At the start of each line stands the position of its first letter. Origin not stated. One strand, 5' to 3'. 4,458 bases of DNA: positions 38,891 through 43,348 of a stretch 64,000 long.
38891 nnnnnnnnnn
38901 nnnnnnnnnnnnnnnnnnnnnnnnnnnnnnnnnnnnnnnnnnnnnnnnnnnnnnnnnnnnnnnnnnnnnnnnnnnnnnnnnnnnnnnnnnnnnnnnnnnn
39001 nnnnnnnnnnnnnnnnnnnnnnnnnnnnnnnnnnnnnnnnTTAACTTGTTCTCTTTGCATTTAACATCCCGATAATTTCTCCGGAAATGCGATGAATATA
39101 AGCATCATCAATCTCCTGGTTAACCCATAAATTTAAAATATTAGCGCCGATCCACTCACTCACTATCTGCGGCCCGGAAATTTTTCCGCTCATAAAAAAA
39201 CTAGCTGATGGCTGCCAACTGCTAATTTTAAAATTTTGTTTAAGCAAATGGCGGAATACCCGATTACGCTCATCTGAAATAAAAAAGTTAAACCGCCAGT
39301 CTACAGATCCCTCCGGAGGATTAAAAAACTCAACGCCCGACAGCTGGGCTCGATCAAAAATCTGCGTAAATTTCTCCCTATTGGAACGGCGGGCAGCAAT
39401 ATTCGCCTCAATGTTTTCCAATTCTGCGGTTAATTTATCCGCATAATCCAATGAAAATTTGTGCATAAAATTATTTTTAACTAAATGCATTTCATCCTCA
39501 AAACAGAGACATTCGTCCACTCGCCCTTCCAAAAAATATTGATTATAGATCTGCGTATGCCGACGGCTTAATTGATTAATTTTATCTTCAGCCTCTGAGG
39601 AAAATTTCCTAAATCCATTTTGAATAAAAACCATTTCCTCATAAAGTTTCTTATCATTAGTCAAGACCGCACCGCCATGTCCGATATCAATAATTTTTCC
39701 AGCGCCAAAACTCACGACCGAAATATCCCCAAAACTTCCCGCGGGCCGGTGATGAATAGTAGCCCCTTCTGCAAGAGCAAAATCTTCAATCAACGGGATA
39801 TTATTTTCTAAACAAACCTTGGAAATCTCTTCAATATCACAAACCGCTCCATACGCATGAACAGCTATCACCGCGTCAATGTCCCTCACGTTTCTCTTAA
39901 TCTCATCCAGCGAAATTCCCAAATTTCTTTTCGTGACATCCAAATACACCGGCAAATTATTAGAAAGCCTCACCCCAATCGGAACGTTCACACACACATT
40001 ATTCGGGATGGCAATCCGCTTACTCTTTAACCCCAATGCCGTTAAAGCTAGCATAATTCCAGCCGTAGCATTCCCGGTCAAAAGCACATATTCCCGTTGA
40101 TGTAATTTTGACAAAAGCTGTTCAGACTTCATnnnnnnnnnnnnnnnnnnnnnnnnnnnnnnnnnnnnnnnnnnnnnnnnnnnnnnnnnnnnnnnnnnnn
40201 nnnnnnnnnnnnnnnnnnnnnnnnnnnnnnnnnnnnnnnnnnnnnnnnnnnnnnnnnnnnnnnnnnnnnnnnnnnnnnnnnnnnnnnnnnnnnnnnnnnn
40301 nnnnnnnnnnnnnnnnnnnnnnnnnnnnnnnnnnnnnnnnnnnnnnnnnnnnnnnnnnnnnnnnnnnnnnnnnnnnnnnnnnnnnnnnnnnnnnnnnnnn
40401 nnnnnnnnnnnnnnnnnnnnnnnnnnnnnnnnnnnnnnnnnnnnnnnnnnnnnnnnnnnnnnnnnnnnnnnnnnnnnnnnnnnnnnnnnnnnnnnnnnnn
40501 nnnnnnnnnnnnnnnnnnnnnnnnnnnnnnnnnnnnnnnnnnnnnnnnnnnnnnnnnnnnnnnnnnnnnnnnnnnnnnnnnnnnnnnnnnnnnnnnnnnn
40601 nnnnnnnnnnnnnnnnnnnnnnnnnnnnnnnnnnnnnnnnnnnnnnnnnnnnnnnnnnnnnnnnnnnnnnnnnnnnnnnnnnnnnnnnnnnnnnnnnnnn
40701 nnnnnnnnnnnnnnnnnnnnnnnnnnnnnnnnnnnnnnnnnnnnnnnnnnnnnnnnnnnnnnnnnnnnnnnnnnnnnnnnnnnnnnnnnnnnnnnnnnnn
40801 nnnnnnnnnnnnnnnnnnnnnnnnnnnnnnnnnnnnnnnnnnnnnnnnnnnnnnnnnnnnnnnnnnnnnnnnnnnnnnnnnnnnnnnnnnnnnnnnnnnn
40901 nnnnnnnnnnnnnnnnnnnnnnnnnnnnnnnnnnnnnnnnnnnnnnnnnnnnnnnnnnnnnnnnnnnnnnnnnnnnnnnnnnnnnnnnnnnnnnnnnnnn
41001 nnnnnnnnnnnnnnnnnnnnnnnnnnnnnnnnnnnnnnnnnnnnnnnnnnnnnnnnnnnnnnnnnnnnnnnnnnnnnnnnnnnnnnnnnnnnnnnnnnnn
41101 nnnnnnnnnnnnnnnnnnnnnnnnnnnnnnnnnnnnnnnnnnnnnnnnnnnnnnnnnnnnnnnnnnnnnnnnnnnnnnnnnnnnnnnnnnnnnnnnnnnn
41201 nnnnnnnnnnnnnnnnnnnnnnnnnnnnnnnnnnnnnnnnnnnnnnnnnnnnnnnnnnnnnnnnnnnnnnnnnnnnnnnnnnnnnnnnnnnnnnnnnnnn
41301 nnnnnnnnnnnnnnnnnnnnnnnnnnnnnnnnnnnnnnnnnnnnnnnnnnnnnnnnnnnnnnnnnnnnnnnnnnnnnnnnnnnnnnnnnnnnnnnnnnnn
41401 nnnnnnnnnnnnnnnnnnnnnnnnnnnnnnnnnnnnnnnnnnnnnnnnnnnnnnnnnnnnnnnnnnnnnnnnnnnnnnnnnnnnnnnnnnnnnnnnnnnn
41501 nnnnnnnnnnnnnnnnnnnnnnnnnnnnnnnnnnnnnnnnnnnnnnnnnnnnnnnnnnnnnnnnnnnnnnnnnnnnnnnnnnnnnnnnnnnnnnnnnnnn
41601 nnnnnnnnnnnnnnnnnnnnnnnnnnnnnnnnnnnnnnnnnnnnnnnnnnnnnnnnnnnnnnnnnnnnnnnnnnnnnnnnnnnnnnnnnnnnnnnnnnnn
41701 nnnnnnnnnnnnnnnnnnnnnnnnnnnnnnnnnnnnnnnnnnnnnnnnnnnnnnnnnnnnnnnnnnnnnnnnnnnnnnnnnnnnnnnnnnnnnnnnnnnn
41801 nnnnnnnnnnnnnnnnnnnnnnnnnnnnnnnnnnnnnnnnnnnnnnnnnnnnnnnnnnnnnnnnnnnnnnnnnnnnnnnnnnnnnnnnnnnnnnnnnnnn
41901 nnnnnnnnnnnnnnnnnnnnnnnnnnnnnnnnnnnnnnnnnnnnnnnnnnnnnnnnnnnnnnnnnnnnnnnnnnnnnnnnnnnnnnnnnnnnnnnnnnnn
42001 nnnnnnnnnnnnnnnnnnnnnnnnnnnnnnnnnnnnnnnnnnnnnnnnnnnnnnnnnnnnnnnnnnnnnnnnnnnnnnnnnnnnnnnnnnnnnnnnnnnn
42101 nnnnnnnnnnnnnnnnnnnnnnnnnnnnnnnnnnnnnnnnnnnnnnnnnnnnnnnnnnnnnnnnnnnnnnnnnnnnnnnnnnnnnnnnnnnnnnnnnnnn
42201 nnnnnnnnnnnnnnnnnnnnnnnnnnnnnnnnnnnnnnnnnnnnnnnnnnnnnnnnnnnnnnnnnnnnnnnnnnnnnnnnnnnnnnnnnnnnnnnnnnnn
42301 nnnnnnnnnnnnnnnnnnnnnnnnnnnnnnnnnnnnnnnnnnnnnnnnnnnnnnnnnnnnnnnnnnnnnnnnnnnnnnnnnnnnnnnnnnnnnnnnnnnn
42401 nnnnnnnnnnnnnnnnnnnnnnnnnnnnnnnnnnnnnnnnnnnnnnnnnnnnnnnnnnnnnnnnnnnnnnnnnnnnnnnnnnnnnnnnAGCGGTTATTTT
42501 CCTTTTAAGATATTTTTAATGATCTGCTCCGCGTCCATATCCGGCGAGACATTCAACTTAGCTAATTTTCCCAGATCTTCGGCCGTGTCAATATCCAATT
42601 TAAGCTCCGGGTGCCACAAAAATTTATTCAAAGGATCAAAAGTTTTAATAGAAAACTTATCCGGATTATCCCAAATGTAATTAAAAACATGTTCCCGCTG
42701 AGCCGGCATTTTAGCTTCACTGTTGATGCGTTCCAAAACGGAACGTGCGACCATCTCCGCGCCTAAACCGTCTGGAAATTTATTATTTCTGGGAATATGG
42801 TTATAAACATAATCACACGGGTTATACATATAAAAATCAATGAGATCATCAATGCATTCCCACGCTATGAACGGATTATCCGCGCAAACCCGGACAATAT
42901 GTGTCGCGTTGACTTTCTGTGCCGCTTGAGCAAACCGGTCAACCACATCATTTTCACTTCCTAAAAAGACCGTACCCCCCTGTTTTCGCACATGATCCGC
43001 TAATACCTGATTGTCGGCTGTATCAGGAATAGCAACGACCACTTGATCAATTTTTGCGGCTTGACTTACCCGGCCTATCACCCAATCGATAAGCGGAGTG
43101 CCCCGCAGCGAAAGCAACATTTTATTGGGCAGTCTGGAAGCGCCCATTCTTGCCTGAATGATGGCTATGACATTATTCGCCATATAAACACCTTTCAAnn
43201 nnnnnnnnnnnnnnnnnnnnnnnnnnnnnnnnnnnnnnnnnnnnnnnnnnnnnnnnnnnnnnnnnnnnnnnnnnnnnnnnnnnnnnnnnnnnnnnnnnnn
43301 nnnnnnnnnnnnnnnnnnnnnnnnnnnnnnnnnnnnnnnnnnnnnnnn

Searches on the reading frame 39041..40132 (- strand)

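Call 10: search_protein_families(library=pfam, proteins=[window:39041-40132:-])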
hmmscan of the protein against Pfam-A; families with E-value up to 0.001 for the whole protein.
window:39041-40132:- (363 aa): 1 family
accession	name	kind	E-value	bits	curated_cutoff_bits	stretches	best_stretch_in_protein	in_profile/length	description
PF01041.23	DegT_DnrJ_EryC1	-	2.1e-36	126.3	19.8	1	4-260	30-256/360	DegT/DnrJ/EryC1/StrS aminotransferase family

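Call 64: search_protein_families(library=ncbifam, proteins=[window:39041-40132:-], max_evalue=0.00001)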
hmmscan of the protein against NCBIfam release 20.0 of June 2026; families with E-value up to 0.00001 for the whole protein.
window:39041-40132:- (363 aa): 7 families
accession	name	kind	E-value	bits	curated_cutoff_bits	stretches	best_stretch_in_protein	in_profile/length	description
TIGR04181.1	NHT_00031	hypoth_equivalog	6.7e-30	104.2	420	1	4-172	36-222/359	LegC family aminotransferase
TIGR03588.1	PseC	equivalog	1.2e-23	83.6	423.5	1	4-174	36-215/380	UDP-4-amino-4,6-dideoxy-N-acetyl-beta-L-altrosamine transaminase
TIGR04427.1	PLP_DesI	equivalog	1.6e-23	83.4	650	1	10-172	64-226/390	dTDP-4-dehydro-6-deoxyglucose aminotransferase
NF008687.0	PRK11706.1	equivalog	1.2e-20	73.6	375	1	2-171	35-206/375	dTDP-4-amino-4,6-dideoxygalactose transaminase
NF011936.0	PRK15407.1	equivalog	5.9e-20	71.4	423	1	27-165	97-242/440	lipopolysaccharide biosynthesis protein RfbH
NF008658.2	PRK11658.1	equivalog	2.5e-17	62.6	631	1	16-170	51-206/379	UDP-4-amino-4-deoxy-L-arabinose aminotransferase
TIGR02379.1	ECA_wecE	subfamily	7.1e-13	48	434.85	1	4-171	37-207/376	dTDP-4-amino-4,6-dideoxy-D-glucose transaminase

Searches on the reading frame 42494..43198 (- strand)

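Call 11: search_protein_families(library=pfam, proteins=[window:42494-43198:-])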
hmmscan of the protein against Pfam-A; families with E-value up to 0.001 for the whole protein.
window:42494-43198:- (234 aa): 2 families
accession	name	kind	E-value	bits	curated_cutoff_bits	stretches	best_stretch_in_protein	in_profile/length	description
PF02348.25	CTP_transf_3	-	5.5e-24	85.6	22.6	1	11-208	1-198/217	Cytidylyltransferase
PF12804.13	NTP_transf_3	-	4.1e-09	37.3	27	1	17-136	11-124/160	MobA-like NTP transferase domain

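Call 64: search_protein_families(library=ncbifam, proteins=[window:42494-43198:-], max_evalue=0.00001)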
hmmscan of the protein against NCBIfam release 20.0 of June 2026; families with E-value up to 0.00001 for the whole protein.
window:42494-43198:- (234 aa): 6 families
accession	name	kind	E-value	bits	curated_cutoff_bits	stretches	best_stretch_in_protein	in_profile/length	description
NF009905.0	PRK13368.1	subfamily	1.7e-23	83.2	255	1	9-135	2-126/243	3-deoxy-manno-octulosonate cytidylyltransferase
NF003952.0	PRK05450.1-5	subfamily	3.7e-21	75.4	193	1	9-127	2-120/250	3-deoxy-manno-octulosonate cytidylyltransferase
NF003950.0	PRK05450.1-3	subfamily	1.6e-15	57.1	234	1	9-127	2-121/248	3-deoxy-manno-octulosonate cytidylyltransferase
NF003948.0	PRK05450.1-1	equivalog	1.2e-13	50.9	281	1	7-129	3-126/248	3-deoxy-manno-octulosonate cytidylyltransferase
TIGR00466.1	kdsB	equivalog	2.3e-11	43.6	155.2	1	11-121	4-114/241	3-deoxy-manno-octulosonate cytidylyltransferase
TIGR03584.1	PseF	equivalog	3.2e-07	30.2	205.7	1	11-97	1-83/222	pseudaminic acid cytidylyltransferase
